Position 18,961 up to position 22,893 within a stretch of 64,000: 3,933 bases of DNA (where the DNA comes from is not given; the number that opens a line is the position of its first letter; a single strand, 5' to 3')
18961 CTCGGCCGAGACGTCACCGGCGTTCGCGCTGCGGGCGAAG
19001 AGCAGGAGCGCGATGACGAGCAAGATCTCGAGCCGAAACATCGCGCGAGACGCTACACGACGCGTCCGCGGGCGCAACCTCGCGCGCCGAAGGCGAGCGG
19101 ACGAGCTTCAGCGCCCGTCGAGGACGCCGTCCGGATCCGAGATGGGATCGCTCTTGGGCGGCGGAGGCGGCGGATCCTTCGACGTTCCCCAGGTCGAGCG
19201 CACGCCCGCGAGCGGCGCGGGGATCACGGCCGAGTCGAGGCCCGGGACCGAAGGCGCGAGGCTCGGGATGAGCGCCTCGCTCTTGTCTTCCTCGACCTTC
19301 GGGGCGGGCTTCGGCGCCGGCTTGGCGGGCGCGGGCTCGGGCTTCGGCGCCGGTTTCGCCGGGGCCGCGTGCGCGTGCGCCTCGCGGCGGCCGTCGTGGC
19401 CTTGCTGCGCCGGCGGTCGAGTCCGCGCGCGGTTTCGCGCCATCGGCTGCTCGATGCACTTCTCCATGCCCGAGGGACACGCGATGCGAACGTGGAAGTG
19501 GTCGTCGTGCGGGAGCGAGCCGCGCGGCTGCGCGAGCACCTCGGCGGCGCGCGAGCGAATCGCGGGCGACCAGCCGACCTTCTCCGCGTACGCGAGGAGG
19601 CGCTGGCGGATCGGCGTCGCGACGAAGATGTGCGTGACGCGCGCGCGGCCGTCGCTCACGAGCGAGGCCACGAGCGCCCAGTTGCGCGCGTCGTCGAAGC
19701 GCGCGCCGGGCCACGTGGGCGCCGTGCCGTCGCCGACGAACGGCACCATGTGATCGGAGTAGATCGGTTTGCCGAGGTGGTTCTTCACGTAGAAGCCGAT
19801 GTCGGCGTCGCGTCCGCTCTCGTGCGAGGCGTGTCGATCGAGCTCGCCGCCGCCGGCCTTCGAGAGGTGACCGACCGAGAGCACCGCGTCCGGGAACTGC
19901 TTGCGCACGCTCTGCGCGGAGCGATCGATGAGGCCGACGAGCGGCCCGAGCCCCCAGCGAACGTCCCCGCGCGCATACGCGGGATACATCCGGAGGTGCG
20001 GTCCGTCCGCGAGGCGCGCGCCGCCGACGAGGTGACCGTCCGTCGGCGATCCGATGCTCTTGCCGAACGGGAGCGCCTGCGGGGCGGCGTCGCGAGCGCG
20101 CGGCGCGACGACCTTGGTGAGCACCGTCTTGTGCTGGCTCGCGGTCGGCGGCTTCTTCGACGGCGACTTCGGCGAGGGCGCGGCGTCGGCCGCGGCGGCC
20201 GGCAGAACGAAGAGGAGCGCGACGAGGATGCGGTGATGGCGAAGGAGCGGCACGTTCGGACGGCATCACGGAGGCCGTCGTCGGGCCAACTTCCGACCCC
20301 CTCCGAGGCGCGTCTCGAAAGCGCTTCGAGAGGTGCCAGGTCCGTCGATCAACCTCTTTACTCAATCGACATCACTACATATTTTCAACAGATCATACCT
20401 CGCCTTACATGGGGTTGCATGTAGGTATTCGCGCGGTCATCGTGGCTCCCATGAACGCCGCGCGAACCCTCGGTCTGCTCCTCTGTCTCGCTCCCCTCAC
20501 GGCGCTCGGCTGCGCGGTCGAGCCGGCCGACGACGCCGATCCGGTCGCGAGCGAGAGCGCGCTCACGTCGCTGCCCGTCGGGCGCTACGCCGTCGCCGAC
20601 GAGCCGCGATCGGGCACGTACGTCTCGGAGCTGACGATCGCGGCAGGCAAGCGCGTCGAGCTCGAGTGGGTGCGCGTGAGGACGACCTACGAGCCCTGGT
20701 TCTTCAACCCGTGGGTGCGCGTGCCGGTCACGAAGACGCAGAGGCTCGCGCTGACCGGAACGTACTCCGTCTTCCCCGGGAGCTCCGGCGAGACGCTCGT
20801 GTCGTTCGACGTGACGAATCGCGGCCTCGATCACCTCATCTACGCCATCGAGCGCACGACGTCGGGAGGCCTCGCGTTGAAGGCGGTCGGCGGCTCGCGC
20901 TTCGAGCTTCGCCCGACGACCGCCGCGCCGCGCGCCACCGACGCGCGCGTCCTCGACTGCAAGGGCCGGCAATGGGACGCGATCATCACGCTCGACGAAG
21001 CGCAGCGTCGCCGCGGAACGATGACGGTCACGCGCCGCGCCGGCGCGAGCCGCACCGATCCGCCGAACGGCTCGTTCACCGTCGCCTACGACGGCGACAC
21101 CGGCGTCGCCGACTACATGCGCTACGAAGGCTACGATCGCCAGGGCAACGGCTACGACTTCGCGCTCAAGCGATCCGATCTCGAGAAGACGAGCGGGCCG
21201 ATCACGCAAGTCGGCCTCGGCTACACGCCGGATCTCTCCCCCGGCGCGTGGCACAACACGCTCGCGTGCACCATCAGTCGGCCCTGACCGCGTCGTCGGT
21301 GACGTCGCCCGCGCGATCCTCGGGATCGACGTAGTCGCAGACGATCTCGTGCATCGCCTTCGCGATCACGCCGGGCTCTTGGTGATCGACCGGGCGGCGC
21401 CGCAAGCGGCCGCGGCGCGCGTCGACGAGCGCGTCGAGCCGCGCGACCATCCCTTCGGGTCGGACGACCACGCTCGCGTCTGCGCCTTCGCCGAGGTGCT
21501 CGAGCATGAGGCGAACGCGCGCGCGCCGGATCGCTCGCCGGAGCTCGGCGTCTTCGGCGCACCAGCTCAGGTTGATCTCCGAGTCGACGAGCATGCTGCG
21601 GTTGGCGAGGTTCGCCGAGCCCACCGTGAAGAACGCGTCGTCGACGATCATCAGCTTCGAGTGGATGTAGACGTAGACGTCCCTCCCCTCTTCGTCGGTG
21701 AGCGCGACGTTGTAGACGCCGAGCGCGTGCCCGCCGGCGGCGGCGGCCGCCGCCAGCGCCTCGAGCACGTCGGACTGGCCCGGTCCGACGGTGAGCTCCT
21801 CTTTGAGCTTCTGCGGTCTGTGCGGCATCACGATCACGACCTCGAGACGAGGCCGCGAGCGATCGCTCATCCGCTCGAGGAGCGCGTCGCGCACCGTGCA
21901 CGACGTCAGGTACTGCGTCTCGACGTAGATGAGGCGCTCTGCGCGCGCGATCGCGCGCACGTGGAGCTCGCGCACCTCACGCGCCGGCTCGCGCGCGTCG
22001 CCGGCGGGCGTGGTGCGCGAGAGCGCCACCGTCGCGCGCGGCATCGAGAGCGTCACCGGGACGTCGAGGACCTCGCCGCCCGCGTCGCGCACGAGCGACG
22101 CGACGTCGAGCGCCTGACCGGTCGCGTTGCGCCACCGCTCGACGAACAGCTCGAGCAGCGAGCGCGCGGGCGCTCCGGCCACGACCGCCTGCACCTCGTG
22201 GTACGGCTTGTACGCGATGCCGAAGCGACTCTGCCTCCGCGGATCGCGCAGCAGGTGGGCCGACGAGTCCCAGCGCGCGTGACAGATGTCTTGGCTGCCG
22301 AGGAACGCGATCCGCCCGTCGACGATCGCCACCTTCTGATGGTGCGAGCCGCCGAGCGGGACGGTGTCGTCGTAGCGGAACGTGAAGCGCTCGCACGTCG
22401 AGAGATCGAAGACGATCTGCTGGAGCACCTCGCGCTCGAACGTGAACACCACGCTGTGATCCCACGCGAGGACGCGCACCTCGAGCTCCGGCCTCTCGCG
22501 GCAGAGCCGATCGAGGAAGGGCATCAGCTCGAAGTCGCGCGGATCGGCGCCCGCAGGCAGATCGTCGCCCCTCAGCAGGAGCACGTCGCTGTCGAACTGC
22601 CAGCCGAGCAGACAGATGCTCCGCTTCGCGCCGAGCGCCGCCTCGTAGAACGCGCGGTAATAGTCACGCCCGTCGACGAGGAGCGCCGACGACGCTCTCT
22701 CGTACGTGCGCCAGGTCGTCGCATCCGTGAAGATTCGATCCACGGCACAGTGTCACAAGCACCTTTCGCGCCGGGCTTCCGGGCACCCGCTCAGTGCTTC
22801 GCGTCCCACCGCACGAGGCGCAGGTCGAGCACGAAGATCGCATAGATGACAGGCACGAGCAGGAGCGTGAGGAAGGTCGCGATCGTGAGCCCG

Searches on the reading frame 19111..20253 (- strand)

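Call 67: search_protein_families(library=pfam, proteins=[window:19111-20253:-], max_evalue=0.00001)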
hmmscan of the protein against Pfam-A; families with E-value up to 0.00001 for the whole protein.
window:19111-20253:- (381 aa): 1 family
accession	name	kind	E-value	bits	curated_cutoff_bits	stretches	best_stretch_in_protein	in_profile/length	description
PF03411.18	Peptidase_M74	-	2.4e-16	60.5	25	1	66-306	1-224/240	Penicillin-insensitive murein endopeptidase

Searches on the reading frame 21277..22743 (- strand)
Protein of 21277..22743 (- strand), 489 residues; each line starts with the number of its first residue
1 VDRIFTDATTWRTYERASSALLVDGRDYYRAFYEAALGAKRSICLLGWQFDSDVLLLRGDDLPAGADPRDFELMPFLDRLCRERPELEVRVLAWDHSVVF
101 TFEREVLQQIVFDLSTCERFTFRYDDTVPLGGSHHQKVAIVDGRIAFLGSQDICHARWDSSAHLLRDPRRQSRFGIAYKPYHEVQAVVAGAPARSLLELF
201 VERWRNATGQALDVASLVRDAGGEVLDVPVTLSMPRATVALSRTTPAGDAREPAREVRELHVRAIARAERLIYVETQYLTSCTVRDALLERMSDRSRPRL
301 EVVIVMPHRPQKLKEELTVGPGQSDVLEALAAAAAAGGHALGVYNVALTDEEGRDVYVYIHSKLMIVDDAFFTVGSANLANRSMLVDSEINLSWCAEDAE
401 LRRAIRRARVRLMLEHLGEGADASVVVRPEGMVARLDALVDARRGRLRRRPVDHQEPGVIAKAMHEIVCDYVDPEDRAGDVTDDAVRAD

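Call 67: search_protein_families(library=pfam, proteins=[window:21277-22743:-], max_evalue=0.00001)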
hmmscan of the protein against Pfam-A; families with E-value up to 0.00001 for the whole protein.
window:21277-22743:- (489 aa): 2 families
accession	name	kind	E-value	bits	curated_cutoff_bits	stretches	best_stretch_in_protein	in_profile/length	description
PF00614.28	PLDc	-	8.8e-14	51.3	21.9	1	361-383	6-28/28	Phospholipase D Active site motif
PF13091.12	PLDc_2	-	1e-12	48.4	27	1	263-394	3-115/132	PLD-like domain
